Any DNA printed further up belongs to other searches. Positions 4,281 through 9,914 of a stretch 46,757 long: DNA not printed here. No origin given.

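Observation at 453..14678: Co-directional four-gene locus: TIR-NTPase, FHA-NTPase-GAF-PP2C, then two giant domain-less proteins, a candidate undescribed conflict/signalling system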

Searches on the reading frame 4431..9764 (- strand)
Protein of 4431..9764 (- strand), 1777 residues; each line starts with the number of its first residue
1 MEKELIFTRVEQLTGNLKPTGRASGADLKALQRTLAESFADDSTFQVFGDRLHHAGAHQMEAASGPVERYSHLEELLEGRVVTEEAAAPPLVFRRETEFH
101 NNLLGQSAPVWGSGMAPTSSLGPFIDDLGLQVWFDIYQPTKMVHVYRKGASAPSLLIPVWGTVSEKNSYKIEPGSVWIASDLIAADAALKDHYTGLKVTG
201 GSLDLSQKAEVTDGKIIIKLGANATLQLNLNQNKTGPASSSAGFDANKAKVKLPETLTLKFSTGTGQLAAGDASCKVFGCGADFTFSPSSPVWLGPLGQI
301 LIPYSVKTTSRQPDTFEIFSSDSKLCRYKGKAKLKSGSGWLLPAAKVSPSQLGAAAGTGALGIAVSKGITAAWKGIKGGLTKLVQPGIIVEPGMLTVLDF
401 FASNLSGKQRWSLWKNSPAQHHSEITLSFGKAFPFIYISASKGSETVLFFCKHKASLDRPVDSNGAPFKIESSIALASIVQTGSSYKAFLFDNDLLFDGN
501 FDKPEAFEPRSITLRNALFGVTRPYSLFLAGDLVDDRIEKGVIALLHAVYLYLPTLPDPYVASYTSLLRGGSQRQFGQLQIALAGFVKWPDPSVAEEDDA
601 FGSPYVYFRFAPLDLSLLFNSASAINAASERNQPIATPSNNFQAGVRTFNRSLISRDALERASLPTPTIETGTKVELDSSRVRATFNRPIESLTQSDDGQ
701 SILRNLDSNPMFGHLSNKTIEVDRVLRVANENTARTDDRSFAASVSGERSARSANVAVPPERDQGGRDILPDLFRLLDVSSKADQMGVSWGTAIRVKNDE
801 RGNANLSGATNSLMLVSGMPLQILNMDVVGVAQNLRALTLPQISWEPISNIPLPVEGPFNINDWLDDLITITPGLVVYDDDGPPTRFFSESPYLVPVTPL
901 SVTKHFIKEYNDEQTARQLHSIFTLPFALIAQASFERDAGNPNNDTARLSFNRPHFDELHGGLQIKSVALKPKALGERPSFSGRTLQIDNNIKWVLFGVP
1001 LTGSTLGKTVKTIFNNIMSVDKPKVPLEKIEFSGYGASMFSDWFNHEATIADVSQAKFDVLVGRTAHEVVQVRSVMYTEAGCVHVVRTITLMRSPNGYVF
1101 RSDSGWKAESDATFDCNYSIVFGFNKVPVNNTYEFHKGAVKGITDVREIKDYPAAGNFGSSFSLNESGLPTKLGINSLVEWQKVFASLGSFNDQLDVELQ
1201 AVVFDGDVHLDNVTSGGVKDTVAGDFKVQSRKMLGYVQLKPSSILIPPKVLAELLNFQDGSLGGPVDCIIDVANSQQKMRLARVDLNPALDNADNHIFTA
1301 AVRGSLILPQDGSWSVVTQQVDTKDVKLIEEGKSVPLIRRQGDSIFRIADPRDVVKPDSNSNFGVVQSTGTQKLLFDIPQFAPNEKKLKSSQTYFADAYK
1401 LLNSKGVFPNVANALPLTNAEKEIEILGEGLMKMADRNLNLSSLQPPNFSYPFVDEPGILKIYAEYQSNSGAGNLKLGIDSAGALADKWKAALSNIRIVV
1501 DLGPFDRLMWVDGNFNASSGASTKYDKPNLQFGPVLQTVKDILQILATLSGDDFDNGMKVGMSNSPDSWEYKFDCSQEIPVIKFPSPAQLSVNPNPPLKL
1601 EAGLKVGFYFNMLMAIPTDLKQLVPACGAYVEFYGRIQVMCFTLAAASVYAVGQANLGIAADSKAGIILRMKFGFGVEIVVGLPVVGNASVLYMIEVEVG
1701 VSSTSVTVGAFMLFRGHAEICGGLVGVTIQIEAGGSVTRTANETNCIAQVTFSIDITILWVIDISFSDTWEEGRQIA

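Call 5: search_protein_families(library=pfam, proteins=[window:4431-9764:-], max_evalue=0.1)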
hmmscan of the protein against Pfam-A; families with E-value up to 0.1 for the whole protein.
window:4431-9764:- (1777 aa): 0 families

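Call 6: search_protein_families(library=padloc, proteins=[window:4431-9764:-], max_evalue=0.1)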
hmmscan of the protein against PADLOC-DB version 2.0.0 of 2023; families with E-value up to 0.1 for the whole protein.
window:4431-9764:- (1777 aa): 0 families

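Call 7: search_protein_families(library=ncbifam, proteins=[window:4431-9764:-], max_evalue=0.1)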
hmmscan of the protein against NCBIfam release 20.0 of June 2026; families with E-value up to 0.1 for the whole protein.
window:4431-9764:- (1777 aa): 0 families

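Call 8: find_homologous_proteins(query=window:4431-9764:-)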
Query window:4431-9764:- (1777 aa): 115 proteins with E <= 0.001 among 8000 candidates.
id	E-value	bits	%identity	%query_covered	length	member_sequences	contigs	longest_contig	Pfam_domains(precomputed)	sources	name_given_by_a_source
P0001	0.0e+0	4039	100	100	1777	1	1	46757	-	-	-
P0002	0.0e+0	3693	91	100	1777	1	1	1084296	-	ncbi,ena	-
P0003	0.0e+0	3682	90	100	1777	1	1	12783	-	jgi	jgi:hypothetical protein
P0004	0.0e+0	3633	89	100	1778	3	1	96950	-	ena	-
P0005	0.0e+0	3385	84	100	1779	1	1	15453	-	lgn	-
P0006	0.0e+0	3274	80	100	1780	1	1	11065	-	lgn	-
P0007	0.0e+0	2556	65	100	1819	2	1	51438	-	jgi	-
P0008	0.0e+0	2546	64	100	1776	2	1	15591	-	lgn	-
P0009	0.0e+0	2510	63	100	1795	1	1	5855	-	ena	-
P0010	0.0e+0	2504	63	100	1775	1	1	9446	-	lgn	-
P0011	0.0e+0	2490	63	100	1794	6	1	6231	-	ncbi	-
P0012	0.0e+0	2476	63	100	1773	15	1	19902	-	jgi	-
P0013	0.0e+0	2473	63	100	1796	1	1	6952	-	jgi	jgi:hypothetical protein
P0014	0.0e+0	2461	62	100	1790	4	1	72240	-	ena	-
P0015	0.0e+0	2460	63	100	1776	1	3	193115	-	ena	-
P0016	0.0e+0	2450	63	100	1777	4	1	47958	-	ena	-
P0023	0.0e+0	2401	60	100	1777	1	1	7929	-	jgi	jgi:hypothetical protein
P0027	0.0e+0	2376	61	100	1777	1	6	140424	-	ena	-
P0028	0.0e+0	2367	61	100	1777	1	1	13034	-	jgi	jgi:hypothetical protein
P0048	0.0e+0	2299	59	100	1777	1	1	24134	-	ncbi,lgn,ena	-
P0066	0.0e+0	2161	57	100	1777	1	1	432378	-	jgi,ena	-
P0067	0.0e+0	2161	56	100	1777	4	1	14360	-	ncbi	-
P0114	3.1e-113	398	29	56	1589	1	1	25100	-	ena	-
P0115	1.7e-74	269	28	38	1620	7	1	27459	-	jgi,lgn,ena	-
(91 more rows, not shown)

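Call 9: search_protein_families(library=phrogs, proteins=[window:4431-9764:-], max_evalue=1)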
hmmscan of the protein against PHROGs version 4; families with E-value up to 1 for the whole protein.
window:4431-9764:- (1777 aa): 0 families
